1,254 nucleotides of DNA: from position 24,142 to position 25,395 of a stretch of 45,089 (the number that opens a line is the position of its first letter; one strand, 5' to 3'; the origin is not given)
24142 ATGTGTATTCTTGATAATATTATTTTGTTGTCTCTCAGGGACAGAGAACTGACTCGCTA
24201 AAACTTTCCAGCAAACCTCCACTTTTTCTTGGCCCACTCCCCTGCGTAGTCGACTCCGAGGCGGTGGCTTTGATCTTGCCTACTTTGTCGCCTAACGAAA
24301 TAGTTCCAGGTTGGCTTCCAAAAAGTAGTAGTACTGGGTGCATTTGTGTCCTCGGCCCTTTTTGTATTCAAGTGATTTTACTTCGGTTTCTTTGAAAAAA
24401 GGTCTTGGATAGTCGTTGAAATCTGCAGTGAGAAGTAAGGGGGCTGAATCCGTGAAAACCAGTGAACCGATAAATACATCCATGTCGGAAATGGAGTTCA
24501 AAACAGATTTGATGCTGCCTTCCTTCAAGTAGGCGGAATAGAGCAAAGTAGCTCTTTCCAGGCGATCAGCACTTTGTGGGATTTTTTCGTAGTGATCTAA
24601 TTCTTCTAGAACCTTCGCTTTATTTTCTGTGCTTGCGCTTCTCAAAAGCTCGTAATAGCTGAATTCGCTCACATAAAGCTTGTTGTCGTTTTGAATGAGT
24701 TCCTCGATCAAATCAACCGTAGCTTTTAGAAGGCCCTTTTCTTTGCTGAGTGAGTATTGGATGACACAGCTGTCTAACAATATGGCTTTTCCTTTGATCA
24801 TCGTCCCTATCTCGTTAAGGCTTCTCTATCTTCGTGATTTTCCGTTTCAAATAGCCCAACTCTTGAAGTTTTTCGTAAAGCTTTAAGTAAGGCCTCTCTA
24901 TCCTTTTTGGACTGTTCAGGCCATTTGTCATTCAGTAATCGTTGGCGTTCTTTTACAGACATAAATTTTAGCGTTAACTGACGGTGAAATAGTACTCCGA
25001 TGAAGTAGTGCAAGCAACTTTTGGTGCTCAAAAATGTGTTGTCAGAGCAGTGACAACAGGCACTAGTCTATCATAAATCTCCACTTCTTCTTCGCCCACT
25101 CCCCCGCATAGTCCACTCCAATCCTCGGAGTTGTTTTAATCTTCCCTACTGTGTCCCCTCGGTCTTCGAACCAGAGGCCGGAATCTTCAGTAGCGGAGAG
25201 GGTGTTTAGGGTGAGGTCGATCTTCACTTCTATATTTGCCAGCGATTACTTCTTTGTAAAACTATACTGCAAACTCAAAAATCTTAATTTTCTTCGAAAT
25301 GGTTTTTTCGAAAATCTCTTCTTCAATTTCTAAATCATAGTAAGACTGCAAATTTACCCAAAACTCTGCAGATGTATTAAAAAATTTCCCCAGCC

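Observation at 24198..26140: Three copies of the mpg 3' end delimit stacked toxin-antitoxin cassettes: an integration hotspot with no visible integrase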

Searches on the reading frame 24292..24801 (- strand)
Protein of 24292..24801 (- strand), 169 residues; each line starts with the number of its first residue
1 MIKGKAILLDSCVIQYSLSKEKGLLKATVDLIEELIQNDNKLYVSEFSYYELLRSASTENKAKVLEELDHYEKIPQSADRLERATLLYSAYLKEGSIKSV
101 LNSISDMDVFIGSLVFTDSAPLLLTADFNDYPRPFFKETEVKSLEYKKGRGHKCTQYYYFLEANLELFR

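Call 7: search_protein_families(library=pfam, proteins=[window:24292-24801:-], max_evalue=0.01)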
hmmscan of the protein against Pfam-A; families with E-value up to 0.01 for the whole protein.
window:24292-24801:- (169 aa): 1 family
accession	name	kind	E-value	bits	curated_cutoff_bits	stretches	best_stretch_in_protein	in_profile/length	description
PF01850.27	PIN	-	0.00047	21.2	23.6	1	7-127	1-111/120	PIN domain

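Call 24: find_homologous_proteins(query=window:24292-24801:-, max_evalue=0.00001)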
Query window:24292-24801:- (169 aa): 15 proteins with E <= 0.00001 among 147 candidates.
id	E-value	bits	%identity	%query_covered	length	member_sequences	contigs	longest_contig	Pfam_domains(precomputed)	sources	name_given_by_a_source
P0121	5.6e-103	360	100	100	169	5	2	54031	-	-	-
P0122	1.6e-72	261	71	100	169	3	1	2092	PF01850.28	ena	-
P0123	1.5e-60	222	64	98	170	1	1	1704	PF01850.28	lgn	-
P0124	2.3e-51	192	56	99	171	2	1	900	PF01850.28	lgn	-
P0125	1.6e-50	189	57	98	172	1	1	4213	PF01850.28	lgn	-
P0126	2.2e-50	189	52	98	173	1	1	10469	PF01850.28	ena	-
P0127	2.0e-49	186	54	98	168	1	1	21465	PF01850.28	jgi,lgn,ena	-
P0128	7.0e-46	174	51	98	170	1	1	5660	-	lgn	-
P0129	7.0e-46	174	51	98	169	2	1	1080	-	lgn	-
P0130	7.0e-46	174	52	99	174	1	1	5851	PF01850.28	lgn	-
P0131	3.4e-43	165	50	98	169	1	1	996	-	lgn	-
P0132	1.4e-41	160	54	98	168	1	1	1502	-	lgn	-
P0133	9.0e-41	158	48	98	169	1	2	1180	PF01850.28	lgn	-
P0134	2.9e-39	153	50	99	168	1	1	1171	-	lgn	-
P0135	4.8e-39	152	52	86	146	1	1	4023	PF01850.28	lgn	-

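Call 25: find_encoding_contigs(protein=P0123, flank=10000, max_places=4)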
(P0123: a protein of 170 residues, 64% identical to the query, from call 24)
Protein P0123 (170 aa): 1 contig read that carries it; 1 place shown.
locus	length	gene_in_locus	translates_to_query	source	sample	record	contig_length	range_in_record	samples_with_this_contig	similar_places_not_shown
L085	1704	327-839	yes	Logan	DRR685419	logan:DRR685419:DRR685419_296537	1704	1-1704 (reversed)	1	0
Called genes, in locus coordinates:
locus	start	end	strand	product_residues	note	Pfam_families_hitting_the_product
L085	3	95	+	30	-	?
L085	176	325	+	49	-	-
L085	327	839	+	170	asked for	PF01850:PIN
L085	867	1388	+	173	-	PF02245:Pur_DNA_glyco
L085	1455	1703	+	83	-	?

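Call 26: find_encoding_contigs(protein=P0122, flank=10000, max_places=4)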
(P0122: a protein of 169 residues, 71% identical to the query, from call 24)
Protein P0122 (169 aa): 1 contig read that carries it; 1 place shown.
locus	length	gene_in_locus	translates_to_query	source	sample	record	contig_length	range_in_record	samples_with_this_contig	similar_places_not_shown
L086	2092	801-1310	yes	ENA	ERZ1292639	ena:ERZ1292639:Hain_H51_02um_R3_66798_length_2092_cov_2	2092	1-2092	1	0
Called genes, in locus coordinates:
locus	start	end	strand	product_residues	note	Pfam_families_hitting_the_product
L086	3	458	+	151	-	?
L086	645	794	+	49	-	-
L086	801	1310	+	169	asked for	PF01850:PIN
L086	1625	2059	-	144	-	-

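Call 27: find_encoding_contigs(protein=P0127, flank=10000, max_places=4)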
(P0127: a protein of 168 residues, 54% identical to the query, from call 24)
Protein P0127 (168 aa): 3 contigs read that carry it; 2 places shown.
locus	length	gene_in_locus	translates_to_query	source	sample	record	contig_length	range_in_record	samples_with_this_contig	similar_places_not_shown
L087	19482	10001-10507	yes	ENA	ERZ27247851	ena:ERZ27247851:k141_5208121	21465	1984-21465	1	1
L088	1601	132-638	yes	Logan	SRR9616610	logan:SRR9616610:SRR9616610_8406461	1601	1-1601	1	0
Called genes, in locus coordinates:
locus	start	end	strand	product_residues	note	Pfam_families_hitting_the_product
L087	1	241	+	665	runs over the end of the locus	PF00012:HSP70, PF06723:MreB_Mbl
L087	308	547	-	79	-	PF05016:ParE_toxin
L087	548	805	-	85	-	-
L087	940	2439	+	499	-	PF11074:DUF2779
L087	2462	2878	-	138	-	-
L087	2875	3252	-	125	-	-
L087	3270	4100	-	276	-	PF04383:KilA-N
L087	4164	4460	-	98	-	-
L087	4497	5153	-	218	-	-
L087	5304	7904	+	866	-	PF02384:N6_Mtase, PF01170:UPF0020, PF20473:MmeI_Mtase, PF07669:Eco57I, PF12950:TaqI_C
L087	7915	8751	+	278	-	PF01541:GIY-YIG (faint), PF14267:DUF4357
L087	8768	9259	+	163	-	-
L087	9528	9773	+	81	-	PF04383:KilA-N (weak)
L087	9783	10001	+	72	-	-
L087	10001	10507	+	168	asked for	PF01850:PIN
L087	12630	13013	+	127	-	PF01850:PIN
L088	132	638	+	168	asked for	PF01850:PIN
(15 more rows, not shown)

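Call 43: find_encoding_contigs(protein=P0259, flank=10000, max_places=4)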
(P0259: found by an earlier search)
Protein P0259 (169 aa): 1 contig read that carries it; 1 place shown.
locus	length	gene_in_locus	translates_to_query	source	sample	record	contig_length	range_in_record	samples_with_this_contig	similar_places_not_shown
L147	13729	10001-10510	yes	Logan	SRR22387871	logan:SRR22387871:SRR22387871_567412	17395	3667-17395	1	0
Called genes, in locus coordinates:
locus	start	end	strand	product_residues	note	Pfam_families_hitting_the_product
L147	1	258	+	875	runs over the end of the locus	PF00133:tRNA-synt_1, PF09334:tRNA-synt_1g (weak), PF00133:tRNA-synt_1, PF08264:Anticodon_1, PF10458:Val_tRNA-synt_C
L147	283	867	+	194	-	PF13428:TPR_14 (faint)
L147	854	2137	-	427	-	PF00709:Adenylsucc_synt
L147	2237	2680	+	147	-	PF01161:PBP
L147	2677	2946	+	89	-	PF00708:Acylphosphatase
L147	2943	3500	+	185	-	PF02834:LigT_PEase, PF13563:2_5_RNA_ligase2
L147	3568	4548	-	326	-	PF00395:SLH, PF13473:Cupredoxin_1, PF00127:Copper-bind (weak)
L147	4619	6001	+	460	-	PF00331:Glyco_hydro_10 (weak)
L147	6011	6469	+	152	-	PF12158:DUF3592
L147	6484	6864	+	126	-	PF13564:DoxX_2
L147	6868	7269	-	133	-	-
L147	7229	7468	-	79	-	-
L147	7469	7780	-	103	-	-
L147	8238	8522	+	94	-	PF04221:RelB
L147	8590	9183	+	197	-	-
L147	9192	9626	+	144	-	-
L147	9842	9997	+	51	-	-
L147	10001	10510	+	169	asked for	-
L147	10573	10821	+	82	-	-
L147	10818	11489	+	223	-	-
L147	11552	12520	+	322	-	PF01259:SAICAR_synt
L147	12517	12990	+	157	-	PF00731:AIRC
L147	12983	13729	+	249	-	?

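Call 44: find_encoding_contigs(protein=P0256, flank=10000, max_places=4)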
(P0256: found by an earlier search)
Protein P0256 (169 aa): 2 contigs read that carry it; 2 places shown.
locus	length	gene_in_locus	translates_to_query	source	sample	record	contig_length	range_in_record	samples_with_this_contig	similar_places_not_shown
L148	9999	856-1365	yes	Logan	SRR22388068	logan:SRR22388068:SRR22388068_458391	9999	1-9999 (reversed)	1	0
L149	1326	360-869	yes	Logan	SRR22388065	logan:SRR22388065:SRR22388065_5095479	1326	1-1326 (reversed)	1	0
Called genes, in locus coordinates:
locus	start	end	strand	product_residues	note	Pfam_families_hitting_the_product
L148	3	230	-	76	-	?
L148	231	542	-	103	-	-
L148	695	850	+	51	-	-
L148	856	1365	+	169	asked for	-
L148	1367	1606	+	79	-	PF01381:HTH_3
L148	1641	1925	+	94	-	PF04221:RelB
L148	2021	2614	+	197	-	-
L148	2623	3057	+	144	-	-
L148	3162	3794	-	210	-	-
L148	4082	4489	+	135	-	-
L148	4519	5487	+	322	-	PF01259:SAICAR_synt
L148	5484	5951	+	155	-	PF00731:AIRC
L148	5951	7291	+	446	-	PF00206:Lyase_1, PF08328:ASL_C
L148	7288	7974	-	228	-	-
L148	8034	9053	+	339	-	-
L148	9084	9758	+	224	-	PF01551:Peptidase_M23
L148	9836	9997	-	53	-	?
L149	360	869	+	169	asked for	-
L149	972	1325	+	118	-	?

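Call 65: find_encoding_contigs(protein=P0260, flank=10000, max_places=4)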
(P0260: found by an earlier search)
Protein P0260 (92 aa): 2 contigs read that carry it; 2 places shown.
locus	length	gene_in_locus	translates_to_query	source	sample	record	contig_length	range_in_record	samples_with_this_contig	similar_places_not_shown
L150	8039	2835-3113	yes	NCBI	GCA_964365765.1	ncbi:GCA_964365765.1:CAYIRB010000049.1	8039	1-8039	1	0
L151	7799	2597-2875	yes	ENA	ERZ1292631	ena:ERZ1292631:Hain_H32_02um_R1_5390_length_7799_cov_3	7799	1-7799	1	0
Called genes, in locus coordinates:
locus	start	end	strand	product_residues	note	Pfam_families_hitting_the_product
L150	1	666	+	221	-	?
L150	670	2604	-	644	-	-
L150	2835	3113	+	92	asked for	PF05015:HigB-like_toxin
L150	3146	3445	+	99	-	PF01381:HTH_3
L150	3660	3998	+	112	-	PF00825:Ribonuclease_P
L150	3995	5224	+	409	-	PF02096:60KD_IMP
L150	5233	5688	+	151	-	PF13083:KH_KhpA-B, PF01424:R3H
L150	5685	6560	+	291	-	PF00395:SLH, PF03330:DPBB_1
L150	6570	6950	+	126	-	-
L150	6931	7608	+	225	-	PF00730:HhH-GPD, PF10576:EndIII_4Fe-2S (weak)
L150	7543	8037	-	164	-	?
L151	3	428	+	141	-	?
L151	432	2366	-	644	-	-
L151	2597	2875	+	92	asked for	PF05015:HigB-like_toxin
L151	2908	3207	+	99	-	PF01381:HTH_3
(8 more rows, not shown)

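Call 66: find_encoding_contigs(protein=P0257, flank=10000, max_places=4)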
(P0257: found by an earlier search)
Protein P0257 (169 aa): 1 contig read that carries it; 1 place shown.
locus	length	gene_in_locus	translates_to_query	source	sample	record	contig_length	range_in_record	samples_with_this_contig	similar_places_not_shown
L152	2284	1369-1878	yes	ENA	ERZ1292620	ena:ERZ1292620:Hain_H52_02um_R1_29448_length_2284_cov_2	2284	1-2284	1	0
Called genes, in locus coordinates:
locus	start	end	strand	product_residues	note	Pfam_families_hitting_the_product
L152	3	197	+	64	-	?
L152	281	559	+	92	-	PF05015:HigB-like_toxin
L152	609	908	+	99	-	PF01381:HTH_3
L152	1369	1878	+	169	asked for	-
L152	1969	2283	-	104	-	?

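Call 68: search_protein_families(library=pfam, proteins=[L147:8590-9183:+, L147:9192-9626:+, L147:10818-11489:+, L147:6868-7269:-, L148:3162-3794:-, L148:3878-4489:+], max_evalue=0.01)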
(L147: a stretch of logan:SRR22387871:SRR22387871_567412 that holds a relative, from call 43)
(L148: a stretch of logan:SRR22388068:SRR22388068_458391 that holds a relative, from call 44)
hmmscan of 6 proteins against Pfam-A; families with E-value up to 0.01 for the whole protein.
L147:8590-9183:+ (197 aa): 0 families

L147:9192-9626:+ (144 aa): 0 families

L147:10818-11489:+ (223 aa): 2 families
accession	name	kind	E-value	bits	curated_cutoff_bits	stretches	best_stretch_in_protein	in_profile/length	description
PF11185.13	DUF2971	-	0.00011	23.9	22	1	77-143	1-89/89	Protein of unknown function (DUF2971)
PF05847.17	Baculo_LEF-3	-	0.001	18.9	27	1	83-186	188-291/337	Nucleopolyhedrovirus late expression factor 3 (LEF-3)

L147:6868-7269:- (133 aa): 0 families

L148:3162-3794:- (210 aa): 2 families
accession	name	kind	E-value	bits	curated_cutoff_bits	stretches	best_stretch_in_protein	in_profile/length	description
PF13643.11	DUF4145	-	0.00032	21.1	23.1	1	79-139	35-81/88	Domain of unknown function (DUF4145)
PF05068.17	MtlR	-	0.0073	16.7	25.2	1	83-158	51-125/165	Mannitol repressor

L148:3878-4489:+ (203 aa): 0 families

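Call 69: search_protein_families(library=padloc, proteins=[L148:3162-3794:-, L147:10818-11489:+, window:24292-24801:-, L147:8590-9183:+, L147:9192-9626:+], max_evalue=0.01)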
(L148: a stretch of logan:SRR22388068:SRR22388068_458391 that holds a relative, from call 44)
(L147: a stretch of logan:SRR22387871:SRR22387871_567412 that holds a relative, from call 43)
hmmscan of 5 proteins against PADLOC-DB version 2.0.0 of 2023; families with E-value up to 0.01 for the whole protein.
L148:3162-3794:- (210 aa): 0 families

L147:10818-11489:+ (223 aa): 5 families
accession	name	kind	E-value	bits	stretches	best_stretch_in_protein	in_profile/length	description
PDLC04991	PDC-S31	-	5.9e-39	131.9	1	1-182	1-180/208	-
PDLC04990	PDC-S31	-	3.2e-24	84.1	1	51-164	100-220/259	-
PDLC04994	PDC-S31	-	1.4e-11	42.2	1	50-152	110-213/273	-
PDLC04992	PDC-S31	-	4.8e-07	27.8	1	59-154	55-167/220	-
PDLC04993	PDC-S31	-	4.2e-06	24.2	1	102-157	133-187/245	-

window:24292-24801:- (169 aa): 0 families

L147:8590-9183:+ (197 aa): 0 families

L147:9192-9626:+ (144 aa): 0 families

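Call 83: search_protein_families(library=ncbifam, proteins=[window:24292-24801:-], max_evalue=0.01)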
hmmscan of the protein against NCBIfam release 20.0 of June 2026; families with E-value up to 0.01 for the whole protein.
window:24292-24801:- (169 aa): 2 families
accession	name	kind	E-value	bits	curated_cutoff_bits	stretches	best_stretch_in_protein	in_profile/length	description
NF047959.1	TA_toxin_VapC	equivalog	0.00017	21.7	80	1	7-125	1-112/125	type II toxin-antitoxin system VapC family toxin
TIGR00273.1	TIGR00273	equivalog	0.004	16.1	444.8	1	23-90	4-70/432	LutB/LldF family L-lactate oxidation iron-sulfur protein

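Call 89: find_related_loci(query=window:24292-24801:-, collection=viral_contigs, flank=8000)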
Query window:24292-24801:- (169 aa) in viral_contigs; peptide patterns used: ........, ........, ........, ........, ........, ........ (x = any residue, [..] = any of these).
8 stretches matched a pattern, but none encodes a relative of the query by tblastn (E <= 1e-3).

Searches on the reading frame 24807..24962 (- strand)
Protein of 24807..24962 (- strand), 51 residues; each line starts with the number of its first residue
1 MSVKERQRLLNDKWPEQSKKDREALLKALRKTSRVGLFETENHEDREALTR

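Call 68: search_protein_families(library=pfam, proteins=[L147:8590-9183:+, L147:9192-9626:+, L147:10818-11489:+, L147:6868-7269:-, L148:3162-3794:-, L148:3878-4489:+], max_evalue=0.01)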
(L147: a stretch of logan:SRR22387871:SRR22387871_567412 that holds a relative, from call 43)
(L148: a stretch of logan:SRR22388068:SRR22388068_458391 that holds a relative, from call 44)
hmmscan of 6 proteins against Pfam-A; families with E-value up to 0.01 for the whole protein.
L147:8590-9183:+ (197 aa): 0 families

L147:9192-9626:+ (144 aa): 0 families

L147:10818-11489:+ (223 aa): 2 families
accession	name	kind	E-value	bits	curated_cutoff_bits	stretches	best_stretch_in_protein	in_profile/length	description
PF11185.13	DUF2971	-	0.00011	23.9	22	1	77-143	1-89/89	Protein of unknown function (DUF2971)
PF05847.17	Baculo_LEF-3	-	0.001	18.9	27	1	83-186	188-291/337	Nucleopolyhedrovirus late expression factor 3 (LEF-3)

L147:6868-7269:- (133 aa): 0 families

L148:3162-3794:- (210 aa): 2 families
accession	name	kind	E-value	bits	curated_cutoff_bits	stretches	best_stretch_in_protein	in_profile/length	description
PF13643.11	DUF4145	-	0.00032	21.1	23.1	1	79-139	35-81/88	Domain of unknown function (DUF4145)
PF05068.17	MtlR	-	0.0073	16.7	25.2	1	83-158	51-125/165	Mannitol repressor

L148:3878-4489:+ (203 aa): 0 families

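Call 69: search_protein_families(library=padloc, proteins=[L148:3162-3794:-, L147:10818-11489:+, window:24807-24962:-, L147:8590-9183:+, L147:9192-9626:+], max_evalue=0.01)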
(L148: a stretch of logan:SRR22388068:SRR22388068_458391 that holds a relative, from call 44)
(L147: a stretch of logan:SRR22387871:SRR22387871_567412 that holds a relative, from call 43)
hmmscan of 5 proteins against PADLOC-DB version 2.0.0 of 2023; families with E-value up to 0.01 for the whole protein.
L148:3162-3794:- (210 aa): 0 families

L147:10818-11489:+ (223 aa): 5 families
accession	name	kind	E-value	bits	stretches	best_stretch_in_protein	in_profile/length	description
PDLC04991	PDC-S31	-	5.9e-39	131.9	1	1-182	1-180/208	-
PDLC04990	PDC-S31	-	3.2e-24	84.1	1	51-164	100-220/259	-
PDLC04994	PDC-S31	-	1.4e-11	42.2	1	50-152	110-213/273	-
PDLC04992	PDC-S31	-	4.8e-07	27.8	1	59-154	55-167/220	-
PDLC04993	PDC-S31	-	4.2e-06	24.2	1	102-157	133-187/245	-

window:24807-24962:- (51 aa): 0 families

L147:8590-9183:+ (197 aa): 0 families

L147:9192-9626:+ (144 aa): 0 families

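Call 83: search_protein_families(library=ncbifam, proteins=[window:24807-24962:-], max_evalue=0.01)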
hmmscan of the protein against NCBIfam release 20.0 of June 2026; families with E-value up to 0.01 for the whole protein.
window:24807-24962:- (51 aa): 0 families

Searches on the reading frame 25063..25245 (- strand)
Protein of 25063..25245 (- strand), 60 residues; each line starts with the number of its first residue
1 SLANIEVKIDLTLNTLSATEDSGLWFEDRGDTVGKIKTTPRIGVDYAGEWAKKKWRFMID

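Call 7: search_protein_families(library=pfam, proteins=[window:25063-25245:-], max_evalue=0.01)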
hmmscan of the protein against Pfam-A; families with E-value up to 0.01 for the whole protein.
window:25063-25245:- (60 aa): 1 family
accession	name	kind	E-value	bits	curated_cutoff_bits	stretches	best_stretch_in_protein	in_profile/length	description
PF02245.21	Pur_DNA_glyco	-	9.1e-07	28.8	27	1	8-59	128-177/181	Methylpurine-DNA glycosylase (MPG)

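Call 93: search_protein_representatives(protein=window:25066-25227:-)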
Query: 54 residues. Proteins with E-value up to 0.001 (for the whole library): 275; up to 1e-10: 5; up to 1e-30: 0. The best 150 are listed.
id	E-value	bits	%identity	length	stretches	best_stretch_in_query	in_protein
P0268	1.4e-12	62.7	65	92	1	2-52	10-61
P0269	1.9e-12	62.3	74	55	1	15-52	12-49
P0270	3.9e-12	61.3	40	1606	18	10-33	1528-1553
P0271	7.0e-12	60.5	60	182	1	2-54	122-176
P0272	1.0e-10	56.8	60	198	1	3-52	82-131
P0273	4.0e-10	55.0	58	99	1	2-54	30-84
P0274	9.7e-10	53.8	66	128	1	3-52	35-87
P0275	1.1e-09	53.6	58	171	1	2-53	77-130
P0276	1.4e-09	53.3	64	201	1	2-54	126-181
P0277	1.4e-09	53.2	54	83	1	3-54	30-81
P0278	2.5e-09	52.5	53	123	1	3-53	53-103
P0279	6.1e-09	51.3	53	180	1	1-53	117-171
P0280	7.5e-09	51.0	56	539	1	2-53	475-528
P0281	8.8e-09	50.8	57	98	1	1-53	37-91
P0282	1.3e-08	50.3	56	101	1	2-53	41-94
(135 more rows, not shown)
